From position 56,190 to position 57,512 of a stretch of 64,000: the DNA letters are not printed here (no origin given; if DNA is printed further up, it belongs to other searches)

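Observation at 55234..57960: MamK-family actin homologue in an archaeon, flanked by two zinc-ribbon proteins: candidate uncharacterised cytoskeletal module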

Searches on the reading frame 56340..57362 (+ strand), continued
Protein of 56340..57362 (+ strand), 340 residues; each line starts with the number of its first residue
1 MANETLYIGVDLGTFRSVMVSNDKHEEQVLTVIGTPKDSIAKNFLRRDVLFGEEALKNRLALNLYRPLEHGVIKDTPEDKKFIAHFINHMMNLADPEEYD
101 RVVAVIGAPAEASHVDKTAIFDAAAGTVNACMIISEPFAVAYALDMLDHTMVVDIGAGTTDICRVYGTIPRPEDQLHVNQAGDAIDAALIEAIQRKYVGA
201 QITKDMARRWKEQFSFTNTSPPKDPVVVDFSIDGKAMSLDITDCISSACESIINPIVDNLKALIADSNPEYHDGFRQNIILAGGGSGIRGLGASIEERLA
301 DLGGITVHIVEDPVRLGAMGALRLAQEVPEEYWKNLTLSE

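Call 39: find_encoding_contigs(protein=P0391, flank=8000, max_places=2)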
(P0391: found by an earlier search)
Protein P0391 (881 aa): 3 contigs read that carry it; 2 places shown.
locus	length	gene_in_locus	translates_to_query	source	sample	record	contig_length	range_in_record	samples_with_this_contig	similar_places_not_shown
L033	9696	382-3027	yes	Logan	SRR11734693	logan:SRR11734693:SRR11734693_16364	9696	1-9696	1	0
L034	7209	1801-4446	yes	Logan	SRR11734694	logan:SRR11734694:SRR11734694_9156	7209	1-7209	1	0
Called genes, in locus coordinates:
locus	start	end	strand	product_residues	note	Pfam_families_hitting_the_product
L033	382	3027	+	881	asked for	PF00022:Actin (weak), PF06723:MreB_Mbl, PF25229:Salactin (weak)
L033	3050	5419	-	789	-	PF01551:Peptidase_M23 (weak), PF27332:TP_0781 (faint)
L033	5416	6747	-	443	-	PF13579:Glyco_trans_4_4 (weak), PF00534:Glycos_transf_1, PF13692:Glyco_trans_1_4 (weak)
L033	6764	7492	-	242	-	PF06662:C5-epim_C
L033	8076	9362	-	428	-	PF00266:Aminotran_5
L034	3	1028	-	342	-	?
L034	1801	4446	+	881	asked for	PF00022:Actin (weak), PF06723:MreB_Mbl, PF25229:Salactin (weak)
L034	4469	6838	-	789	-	PF01551:Peptidase_M23 (weak), PF27332:TP_0781 (faint)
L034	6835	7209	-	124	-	?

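Call 40: find_encoding_contigs(protein=P0261, flank=6000, max_places=2)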
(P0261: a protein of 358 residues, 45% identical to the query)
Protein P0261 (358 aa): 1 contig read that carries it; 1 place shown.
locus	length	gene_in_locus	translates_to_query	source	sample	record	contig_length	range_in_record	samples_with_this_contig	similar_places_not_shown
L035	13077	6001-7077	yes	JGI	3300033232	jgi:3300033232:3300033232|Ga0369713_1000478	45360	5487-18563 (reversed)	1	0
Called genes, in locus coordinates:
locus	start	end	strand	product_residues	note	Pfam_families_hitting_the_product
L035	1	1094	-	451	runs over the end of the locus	PF01554:MatE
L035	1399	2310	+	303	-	PF00781:DAGK_cat, PF19279:YegS_C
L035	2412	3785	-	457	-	PF01029:NusB, PF22458:RsmF-B_ferredox, PF01189:Methyltr_RsmB-F, PF13847:Methyltransf_31 (faint)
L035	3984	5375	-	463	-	PF01235:Na_Ala_symp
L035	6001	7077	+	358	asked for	PF06723:MreB_Mbl, PF14450:FtsA (faint), PF25229:Salactin (weak), PF00022:Actin (weak)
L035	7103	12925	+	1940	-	-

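Call 41: find_encoding_contigs(protein=P0257, flank=6000, max_places=2)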
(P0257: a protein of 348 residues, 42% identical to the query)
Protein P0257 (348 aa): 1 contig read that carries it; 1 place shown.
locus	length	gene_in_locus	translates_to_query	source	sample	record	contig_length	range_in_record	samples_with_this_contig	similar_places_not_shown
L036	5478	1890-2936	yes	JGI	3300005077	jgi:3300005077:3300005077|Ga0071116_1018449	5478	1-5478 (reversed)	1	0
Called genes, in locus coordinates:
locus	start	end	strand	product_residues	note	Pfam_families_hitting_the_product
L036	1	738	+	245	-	PF02518:HATPase_c, PF01584:CheW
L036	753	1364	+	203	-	PF04509:CheC, PF13690:CheX (faint), PF04509:CheC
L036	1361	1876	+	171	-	PF03975:CheD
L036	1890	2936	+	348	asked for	PF00022:Actin, PF01869:BcrAD_BadFG (faint), PF06723:MreB_Mbl, PF25229:Salactin, PF25216:Volactin (weak)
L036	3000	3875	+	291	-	-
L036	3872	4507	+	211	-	PF13690:CheX (faint), PF04509:CheC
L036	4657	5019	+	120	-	-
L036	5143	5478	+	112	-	?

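Call 61: find_homologous_proteins(query=P0249, max_evalue=1e-20)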
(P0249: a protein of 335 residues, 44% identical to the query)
Query P0249 (335 aa): 977 proteins with E <= 1e-20 among 6399 candidates; the best 120 are listed.
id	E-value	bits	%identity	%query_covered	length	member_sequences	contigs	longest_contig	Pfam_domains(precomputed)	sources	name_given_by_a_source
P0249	3.6e-216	734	100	100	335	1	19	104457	PF25216.1,PF06723.20,PF25229.2,PF00022.26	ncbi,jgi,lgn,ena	-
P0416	5.1e-216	734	100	100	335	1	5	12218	PF25216.1,PF06723.20,PF25229.2,PF00022.26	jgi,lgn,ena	-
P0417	1.7e-215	732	99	100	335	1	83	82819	PF25216.1,PF06723.20,PF25229.2,PF00022.26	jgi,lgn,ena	-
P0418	1.7e-215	732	99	100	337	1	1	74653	PF25216.1,PF06723.20,PF25229.2,PF00022.26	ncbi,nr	ncbi:MAG: hypothetical protein CMA18_002765 [Methanobacteriota archaeon]|nr:MAG: hypothetical protei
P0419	1.7e-215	732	100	100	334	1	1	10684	PF25216.1,PF06723.20,PF25229.2,PF00022.26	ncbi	ncbi:MAG: rod shape-determining protein [Candidatus Thalassarchaeaceae archaeon]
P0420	2.2e-215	732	99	100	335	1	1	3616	PF25216.1,PF06723.20,PF25229.2,PF00022.26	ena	-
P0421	2.4e-215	732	99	100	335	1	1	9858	PF25216.1,PF06723.20,PF25229.2,PF00022.26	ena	-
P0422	2.5e-215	732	100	100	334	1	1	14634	PF25216.1,PF06723.20,PF25229.2,PF00022.26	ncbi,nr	ncbi:MAG: rod shape-determining protein [Candidatus Poseidoniales archaeon]|nr:rod shape-determining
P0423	3.1e-215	731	100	100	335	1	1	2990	PF25216.1,PF06723.20,PF25229.2,PF00022.26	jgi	-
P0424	4.5e-215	731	99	100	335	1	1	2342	PF25216.1,PF06723.20,PF25229.2,PF00022.26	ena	-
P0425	8.2e-215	730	99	100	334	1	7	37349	PF25216.1,PF06723.20,PF25229.2,PF00022.26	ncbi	ncbi:MAG: rod shape-determining protein [Candidatus Poseidoniaceae archaeon]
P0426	8.5e-215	730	99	100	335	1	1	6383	PF25216.1,PF06723.20,PF25229.2,PF00022.26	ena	-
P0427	1.0e-214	730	99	100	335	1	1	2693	PF25216.1,PF06723.20,PF25229.2,PF00022.26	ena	-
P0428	1.1e-214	730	99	100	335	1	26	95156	PF25216.1,PF06723.20,PF25229.2,PF00022.26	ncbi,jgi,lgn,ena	jgi:rod shape-determining protein MreB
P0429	1.2e-214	729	99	100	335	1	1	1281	PF06723.20,PF25229.2,PF00022.26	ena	-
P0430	1.2e-214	729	99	100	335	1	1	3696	PF25216.1,PF06723.20,PF25229.2,PF00022.26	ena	-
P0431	1.4e-214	729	99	100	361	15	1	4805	PF25216.1,PF06723.20,PF25229.2,PF00022.26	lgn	-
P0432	1.5e-214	729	99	100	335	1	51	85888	PF25216.1,PF06723.20,PF25229.2,PF00022.26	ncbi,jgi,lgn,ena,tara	tara:strand:- start:19626 stop:20633 length:1008 start_codon:yes stop_codon:yes gene_type:complete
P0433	1.5e-214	729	99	100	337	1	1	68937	PF25216.1,PF06723.20,PF25229.2,PF00022.26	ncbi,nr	ncbi:MAG: hypothetical protein CMB36_07310 [Euryarchaeota archaeon]|nr:hypothetical protein [Euryarc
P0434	1.9e-214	729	99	100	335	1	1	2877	PF25216.1,PF06723.20,PF25229.2,PF00022.26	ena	-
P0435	2.6e-214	728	99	100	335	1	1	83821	PF25216.1,PF06723.20,PF25229.2,PF00022.26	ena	-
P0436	3.1e-214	728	99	100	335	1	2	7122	PF25216.1,PF06723.20,PF25229.2,PF00022.26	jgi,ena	-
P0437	3.8e-214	728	99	100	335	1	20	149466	PF25216.1,PF06723.20,PF25229.2,PF00022.26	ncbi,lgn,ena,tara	tara:strand:+ start:178 stop:1185 length:1008 start_codon:yes stop_codon:yes gene_type:complete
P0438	3.9e-214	728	99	100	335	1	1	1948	PF25216.1,PF06723.20,PF25229.2,PF00022.26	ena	-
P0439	7.9e-214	727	99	100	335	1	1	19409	PF25216.1,PF06723.20,PF25229.2,PF00022.26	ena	-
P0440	1.2e-213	726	99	100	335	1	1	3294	PF06723.20,PF25229.2,PF00022.26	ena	-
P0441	1.3e-213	726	99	100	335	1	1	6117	PF25216.1,PF06723.20,PF25229.2,PF00022.26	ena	-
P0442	2.0e-213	725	98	100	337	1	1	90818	PF25216.1,PF06723.20,PF25229.2,PF00022.26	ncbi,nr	ncbi:MAG: hypothetical protein CMA18_004545 [Methanobacteriota archaeon]|nr:MAG: hypothetical protei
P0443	2.4e-213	725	99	100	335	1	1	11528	PF25216.1,PF06723.20,PF25229.2,PF00022.26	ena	-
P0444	2.5e-213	725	98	100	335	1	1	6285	PF25216.1,PF06723.20,PF25229.2,PF00022.26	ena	-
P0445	4.7e-213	724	99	100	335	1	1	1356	PF25216.1,PF06723.20,PF25229.2,PF00022.26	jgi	jgi:rod shape-determining protein MreB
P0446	5.1e-213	724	99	100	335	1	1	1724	PF25216.1,PF06723.20,PF25229.2,PF00022.26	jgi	jgi:rod shape-determining protein MreB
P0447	1.2e-212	723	98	100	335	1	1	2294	PF25216.1,PF06723.20,PF25229.2,PF00022.26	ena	-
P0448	6.5e-211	717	97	100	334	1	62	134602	PF06723.20,PF25229.2,PF00022.26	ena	-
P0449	8.6e-211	717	97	100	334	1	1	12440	PF06723.20,PF25229.2,PF00022.26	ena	-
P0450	3.7e-210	715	96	100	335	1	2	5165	PF25216.1,PF06723.20,PF25229.2,PF00022.26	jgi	-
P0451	1.1e-209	713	97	100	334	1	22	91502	PF06723.20,PF25229.2,PF00022.26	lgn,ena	-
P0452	1.5e-209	713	97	100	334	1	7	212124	PF06723.20,PF25229.2,PF00022.26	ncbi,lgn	-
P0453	1.7e-209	713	96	100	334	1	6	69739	PF25216.1,PF06723.20,PF25229.2,PF00022.26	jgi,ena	-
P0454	2.3e-209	712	96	100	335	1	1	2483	PF06723.20,PF25229.2,PF00022.26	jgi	-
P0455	2.3e-209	712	96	100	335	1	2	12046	PF06723.20,PF25229.2,PF00022.26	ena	-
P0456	3.3e-209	712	96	100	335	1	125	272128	PF06723.20,PF25229.2,PF00022.26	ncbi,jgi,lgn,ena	jgi:rod shape-determining protein MreB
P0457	4.1e-209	711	96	100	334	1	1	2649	PF06723.20,PF25229.2,PF00022.26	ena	-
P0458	4.5e-209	711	96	100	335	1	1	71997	PF06723.20,PF25229.2,PF00022.26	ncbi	-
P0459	5.5e-209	711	96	100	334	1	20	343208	PF06723.20,PF25229.2,PF00022.26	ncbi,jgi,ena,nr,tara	ncbi:MAG: rod shape-determining protein [Candidatus Thermoplasmatota archaeon]|nr:rod shape-determin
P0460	5.6e-209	711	96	100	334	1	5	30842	PF06723.20,PF25229.2,PF00022.26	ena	-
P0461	5.9e-209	711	96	100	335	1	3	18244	PF06723.20,PF25229.2,PF00022.26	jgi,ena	-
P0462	6.9e-209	711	96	100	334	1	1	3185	PF06723.20,PF25229.2,PF00022.26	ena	-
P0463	7.3e-209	710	96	100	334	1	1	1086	PF06723.20,PF25229.2,PF00022.26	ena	-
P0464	7.4e-209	710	96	100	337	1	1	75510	PF06723.20,PF25229.2,PF00022.26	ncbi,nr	ncbi:MAG: hypothetical protein CMA97_05395 [Euryarchaeota archaeon]|nr:hypothetical protein [Euryarc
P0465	7.6e-209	710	96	100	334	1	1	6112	PF25216.1,PF06723.20,PF25229.2,PF00022.26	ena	-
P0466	7.9e-209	710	96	100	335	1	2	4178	PF06723.20,PF25229.2,PF00022.26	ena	-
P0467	8.1e-209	710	96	100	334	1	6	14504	PF06723.20,PF25229.2,PF00022.26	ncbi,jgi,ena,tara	jgi:rod shape-determining protein MreB|tara:strand:+ start:137 stop:1141 length:1005 start_codon:yes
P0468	9.8e-209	710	96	100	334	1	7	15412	PF06723.20,PF25229.2,PF00022.26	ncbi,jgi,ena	-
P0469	1.1e-208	710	96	100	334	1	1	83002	PF06723.20,PF25229.2,PF00022.26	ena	-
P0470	1.2e-208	710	96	100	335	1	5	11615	PF06723.20,PF25229.2,PF00022.26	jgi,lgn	jgi:rod shape-determining protein MreB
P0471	1.2e-208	710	96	100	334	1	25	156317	PF06723.20,PF25229.2,PF00022.26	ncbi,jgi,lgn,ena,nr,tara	ncbi:MAG: hypothetical protein CMA41_06915 [Euryarchaeota archaeon]|jgi:rod shape-determining protei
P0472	1.3e-208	710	96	100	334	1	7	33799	PF06723.20,PF25229.2,PF00022.26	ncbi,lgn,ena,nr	ncbi:MAG: rod shape-determining protein [Candidatus Thermoplasmatota archaeon]|nr:rod shape-determin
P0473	1.5e-208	709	96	100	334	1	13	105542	PF06723.20,PF25229.2,PF00022.26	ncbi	ncbi:MAG: rod shape-determining protein [Candidatus Poseidoniaceae archaeon]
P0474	1.5e-208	709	95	100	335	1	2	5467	PF06723.20,PF25229.2,PF00022.26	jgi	jgi:rod shape-determining protein MreB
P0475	1.6e-208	709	96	100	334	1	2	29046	PF06723.20,PF25229.2,PF00022.26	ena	-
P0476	1.8e-208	709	96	100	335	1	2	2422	PF06723.20,PF25229.2,PF00022.26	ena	-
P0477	1.9e-208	709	96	100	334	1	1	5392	PF06723.20,PF25229.2,PF00022.26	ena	-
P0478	2.6e-208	709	96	100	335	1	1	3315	PF06723.20,PF25229.2,PF00022.26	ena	-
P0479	2.7e-208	709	96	100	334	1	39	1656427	PF06723.20,PF25229.2,PF00022.26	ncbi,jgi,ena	-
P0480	2.8e-208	709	96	100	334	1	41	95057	PF06723.20,PF25229.2,PF00022.26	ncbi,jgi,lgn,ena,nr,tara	ncbi:MAG: hypothetical protein CMB25_02835 [Euryarchaeota archaeon]|nr:hypothetical protein [Euryarc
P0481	3.0e-208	708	96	100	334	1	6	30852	PF06723.20,PF25229.2,PF00022.26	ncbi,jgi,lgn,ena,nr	ncbi:MAG: rod shape-determining protein [Candidatus Poseidoniaceae archaeon]|jgi:rod shape-determini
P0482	3.6e-208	708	96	100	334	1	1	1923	PF06723.20,PF25229.2,PF00022.26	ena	-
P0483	3.6e-208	708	96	100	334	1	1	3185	PF06723.20,PF25229.2,PF00022.26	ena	-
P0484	4.0e-208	708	96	100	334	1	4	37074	PF06723.20,PF25229.2,PF00022.26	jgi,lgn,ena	-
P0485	4.0e-208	708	96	100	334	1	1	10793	PF06723.20,PF25229.2,PF00022.26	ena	-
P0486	5.0e-208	708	96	100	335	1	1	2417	PF06723.20,PF25229.2,PF00022.26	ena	-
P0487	5.9e-208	707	96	100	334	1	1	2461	PF06723.20,PF25229.2,PF00022.26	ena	-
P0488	6.4e-208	707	96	100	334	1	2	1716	PF06723.20,PF25229.2,PF00022.26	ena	-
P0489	6.6e-208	707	96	100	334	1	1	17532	PF06723.20,PF25229.2,PF00022.26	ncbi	ncbi:MAG: rod shape-determining protein [Candidatus Poseidoniaceae archaeon]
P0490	1.0e-207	707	95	100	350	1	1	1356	PF06723.20,PF25229.2,PF00022.26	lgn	-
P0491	1.2e-207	706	95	100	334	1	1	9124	PF06723.20,PF25229.2,PF00022.26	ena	-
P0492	1.2e-207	706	95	100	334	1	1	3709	PF06723.20,PF25229.2,PF00022.26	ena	-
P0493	1.4e-207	706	95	100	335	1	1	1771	PF06723.20,PF25229.2,PF00022.26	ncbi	-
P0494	3.1e-207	705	96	100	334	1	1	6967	PF06723.20,PF25229.2,PF00022.26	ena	-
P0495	3.4e-207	705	95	100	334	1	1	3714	PF06723.20,PF25229.2,PF00022.26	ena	-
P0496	3.8e-207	705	96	100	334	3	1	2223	PF06723.20,PF25229.2,PF00022.26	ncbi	-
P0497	4.6e-207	705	95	100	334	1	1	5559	PF06723.20,PF25229.2,PF00022.26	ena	-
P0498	4.8e-207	704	96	100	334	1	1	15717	PF06723.20,PF25229.2,PF00022.26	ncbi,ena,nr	ncbi:MAG: rod shape-determining protein [Candidatus Thermoplasmatota archaeon]|nr:rod shape-determin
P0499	6.9e-207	704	95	100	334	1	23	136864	PF06723.20,PF25229.2,PF00022.26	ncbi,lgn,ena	ncbi:MAG: rod shape-determining protein [Candidatus Poseidoniaceae archaeon]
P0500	4.0e-206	701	94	100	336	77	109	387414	PF06723.20,PF25229.2,PF00022.26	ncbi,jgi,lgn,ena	jgi:rod shape-determining protein MreB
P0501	6.1e-206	701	94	100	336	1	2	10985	PF25216.1,PF06723.20,PF25229.2,PF00022.26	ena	-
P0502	1.7e-205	699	95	100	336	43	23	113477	PF06723.20,PF25229.2,PF00022.26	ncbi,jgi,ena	-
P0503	1.7e-205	699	94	100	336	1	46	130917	PF06723.20,PF25229.2,PF00022.26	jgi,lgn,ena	jgi:rod shape-determining protein MreB and related proteins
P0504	1.8e-205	699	94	100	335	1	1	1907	PF06723.20,PF25229.2,PF00022.26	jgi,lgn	-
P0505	2.1e-205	699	94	100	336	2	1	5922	PF06723.20,PF25229.2,PF00022.26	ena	-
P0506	3.8e-205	698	94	100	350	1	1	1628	PF06723.20,PF25229.2,PF00022.26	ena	-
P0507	3.9e-205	698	94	100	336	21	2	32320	PF06723.20,PF25229.2,PF00022.26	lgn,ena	-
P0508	5.1e-205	698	95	100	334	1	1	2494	PF06723.20,PF25229.2,PF00022.26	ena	-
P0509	5.3e-205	698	95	100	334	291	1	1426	PF06723.20,PF25229.2,PF00022.26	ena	-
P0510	5.4e-205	698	94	100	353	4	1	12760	PF06723.20,PF25229.2,PF00022.26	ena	-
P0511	8.7e-205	697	94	100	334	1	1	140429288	PF06723.20,PF25229.2,PF00022.26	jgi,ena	-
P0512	1.2e-204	697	94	100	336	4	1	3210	PF25216.1,PF06723.20,PF25229.2,PF00022.26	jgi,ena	jgi:rod shape-determining protein MreB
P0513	2.1e-204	696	95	100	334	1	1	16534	PF06723.20,PF25229.2,PF00022.26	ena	-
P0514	1.1e-203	693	94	100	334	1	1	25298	PF06723.20,PF00022.26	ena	-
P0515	1.9e-203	693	94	100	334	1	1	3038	PF06723.20,PF25229.2,PF00022.26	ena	-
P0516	4.3e-203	691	96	100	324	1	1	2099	PF25216.1,PF06723.20,PF25229.2,PF00022.26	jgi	-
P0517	6.0e-202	688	92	100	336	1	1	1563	PF06723.20,PF25229.2,PF00022.26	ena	-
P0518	7.7e-202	687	93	100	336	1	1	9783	PF06723.20,PF00022.26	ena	-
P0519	6.7e-201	684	93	100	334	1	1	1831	PF06723.20,PF25229.2,PF00022.26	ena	-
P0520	2.8e-199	679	99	93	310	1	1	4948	PF25216.1,PF06723.20,PF25229.2,PF00022.26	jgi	-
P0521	1.8e-198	676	99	93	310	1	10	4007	PF25216.1,PF06723.20,PF25229.2,PF00022.26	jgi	jgi:rod shape-determining protein MreB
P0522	2.6e-191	653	88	100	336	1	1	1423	PF06723.20,PF25229.2,PF00022.26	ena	-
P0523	1.6e-189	647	94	93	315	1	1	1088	PF06723.20,PF00022.26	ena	-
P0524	3.3e-185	633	97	88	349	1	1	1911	PF06723.20,PF00022.26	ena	-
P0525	1.3e-184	631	88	100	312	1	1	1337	PF25216.1,PF06723.20,PF25229.2,PF00022.26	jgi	jgi:rod shape-determining protein MreB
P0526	1.4e-184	631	99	87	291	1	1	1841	PF06723.20,PF00022.26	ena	-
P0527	6.8e-183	625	84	100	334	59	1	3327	PF00012.27,PF06723.20,PF25229.2,PF00022.26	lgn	-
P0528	1.1e-182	625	83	100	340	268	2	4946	PF06723.20,PF00022.26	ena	-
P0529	1.2e-182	624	84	100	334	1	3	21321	PF00012.27,PF25216.1,PF06723.20,PF25229.2,PF00022.26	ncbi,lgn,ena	-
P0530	1.3e-182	624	84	100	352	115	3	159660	PF06723.20,PF00022.26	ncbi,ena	-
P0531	1.9e-182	624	84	100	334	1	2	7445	PF00012.27,PF25216.1,PF06723.20,PF25229.2,PF00022.26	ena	-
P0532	3.6e-182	623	84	100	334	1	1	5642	PF00012.27,PF25216.1,PF06723.20,PF25229.2,PF00022.26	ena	-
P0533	3.6e-182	623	84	100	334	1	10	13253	PF00012.27,PF25216.1,PF06723.20,PF25229.2,PF00022.26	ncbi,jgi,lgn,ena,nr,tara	ncbi:MAG TPA: hypothetical protein D7H88_06080 [Candidatus Poseidoniales archaeon]|jgi:rod shape-det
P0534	4.0e-182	623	84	100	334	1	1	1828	PF00012.27,PF06723.20,PF25229.2,PF00022.26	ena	-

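Call 64: find_encoding_contigs(protein=window:56340-57362:+, flank=2000, max_places=10)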
Protein window:56340-57362:+ (340 aa): 6 contigs read that carry it; 1 place shown.
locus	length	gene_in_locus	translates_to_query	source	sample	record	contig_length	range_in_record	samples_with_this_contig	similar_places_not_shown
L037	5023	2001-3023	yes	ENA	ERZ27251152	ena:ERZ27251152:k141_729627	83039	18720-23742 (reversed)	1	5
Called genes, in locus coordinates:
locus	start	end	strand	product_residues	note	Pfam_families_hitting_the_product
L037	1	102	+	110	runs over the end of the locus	-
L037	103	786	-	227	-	PF01885:PTS_2-RNA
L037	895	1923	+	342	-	-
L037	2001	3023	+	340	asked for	PF06723:MreB_Mbl, PF25229:Salactin, PF00022:Actin, PF25216:Volactin (weak)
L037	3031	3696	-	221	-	-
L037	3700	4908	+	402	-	PF02441:Flavoprotein, PF04127:DFP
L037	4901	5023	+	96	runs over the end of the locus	PF26604:CBU_0592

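Call 66: list_cluster_members(proteins=[P0064, P0067, P0080, P0077, P0082, P0418, P0433, P0464, P0471, P0480])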
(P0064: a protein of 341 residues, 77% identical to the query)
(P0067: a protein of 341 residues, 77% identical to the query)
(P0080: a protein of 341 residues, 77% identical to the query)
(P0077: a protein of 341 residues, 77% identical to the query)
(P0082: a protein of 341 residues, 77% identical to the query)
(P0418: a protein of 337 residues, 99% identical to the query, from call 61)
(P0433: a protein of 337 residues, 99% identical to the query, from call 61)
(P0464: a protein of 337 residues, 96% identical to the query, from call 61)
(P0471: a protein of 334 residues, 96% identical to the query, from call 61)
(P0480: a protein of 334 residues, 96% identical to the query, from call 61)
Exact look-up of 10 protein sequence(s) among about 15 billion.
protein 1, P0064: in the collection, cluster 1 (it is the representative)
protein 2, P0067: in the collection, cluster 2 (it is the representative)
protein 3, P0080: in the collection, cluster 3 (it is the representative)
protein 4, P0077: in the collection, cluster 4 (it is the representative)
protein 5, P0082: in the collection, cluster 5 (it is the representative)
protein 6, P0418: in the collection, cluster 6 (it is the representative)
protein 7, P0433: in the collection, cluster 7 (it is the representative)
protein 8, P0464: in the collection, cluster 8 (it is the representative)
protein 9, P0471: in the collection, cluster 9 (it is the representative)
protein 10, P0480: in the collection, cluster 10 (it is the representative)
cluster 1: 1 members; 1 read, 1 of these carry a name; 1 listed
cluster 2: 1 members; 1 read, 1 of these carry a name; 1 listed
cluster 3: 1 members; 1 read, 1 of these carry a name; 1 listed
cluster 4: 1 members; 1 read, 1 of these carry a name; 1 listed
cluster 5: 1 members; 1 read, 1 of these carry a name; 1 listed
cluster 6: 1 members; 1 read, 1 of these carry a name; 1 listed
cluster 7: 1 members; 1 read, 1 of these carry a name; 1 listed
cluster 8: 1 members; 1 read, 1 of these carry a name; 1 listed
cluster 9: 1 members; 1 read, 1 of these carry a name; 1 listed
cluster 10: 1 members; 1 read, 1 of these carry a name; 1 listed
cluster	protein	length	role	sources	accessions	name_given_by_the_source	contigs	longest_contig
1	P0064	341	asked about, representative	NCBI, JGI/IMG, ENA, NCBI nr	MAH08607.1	MAG: hypothetical protein CL961_02945 [Euryarchaeota archaeon] | hypothetical protein [Euryarchaeota archaeon]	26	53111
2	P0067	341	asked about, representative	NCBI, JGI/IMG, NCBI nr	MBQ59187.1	MAG: hypothetical protein CMA66_01410 [Euryarchaeota archaeon] | rod shape-determining protein MreB | hypothetical protein [Euryarchaeota archaeon]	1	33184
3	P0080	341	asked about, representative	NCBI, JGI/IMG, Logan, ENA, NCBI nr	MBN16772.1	MAG: hypothetical protein CMB37_01245 [Euryarchaeota archaeon] | hypothetical protein [Euryarchaeota archaeon]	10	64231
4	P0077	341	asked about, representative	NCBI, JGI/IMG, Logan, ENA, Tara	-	rod shape-determining protein MreB | strand:- start:8715 stop:9740 length:1026 start_codon:yes stop_codon:yes ...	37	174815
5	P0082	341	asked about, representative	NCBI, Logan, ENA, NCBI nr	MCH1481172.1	MAG: rod shape-determining protein [Candidatus Poseidoniaceae archaeon] | rod shape-determining protein [Candidatus Poseidoniaceae archaeon]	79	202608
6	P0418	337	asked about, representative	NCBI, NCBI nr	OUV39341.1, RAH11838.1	MAG: hypothetical protein CMA18_002765 [Methanobacteriota archaeon] | MAG: hypothetical protein CBC63_04260 [Euryarchaeota archaeon TMED103]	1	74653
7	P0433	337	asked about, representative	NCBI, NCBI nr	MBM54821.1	MAG: hypothetical protein CMB36_07310 [Euryarchaeota archaeon] | hypothetical protein [Euryarchaeota archaeon]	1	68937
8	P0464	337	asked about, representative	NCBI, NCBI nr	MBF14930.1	MAG: hypothetical protein CMA97_05395 [Euryarchaeota archaeon] | hypothetical protein [Euryarchaeota archaeon]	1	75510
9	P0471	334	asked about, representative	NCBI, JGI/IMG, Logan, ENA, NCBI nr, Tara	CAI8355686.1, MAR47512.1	MAG: hypothetical protein CMA41_06915 [Euryarchaeota archaeon] | rod shape-determining protein MreB | hypothetical protein [Euryarchaeota archaeon]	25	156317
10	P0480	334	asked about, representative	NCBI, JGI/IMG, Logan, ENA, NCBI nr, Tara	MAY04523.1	MAG: hypothetical protein CMB25_02835 [Euryarchaeota archaeon] | hypothetical protein [Euryarchaeota archaeon] | strand:- start:907 stop:1911 length:1005 start_codon:yes stop_codon:yes gene_type:complete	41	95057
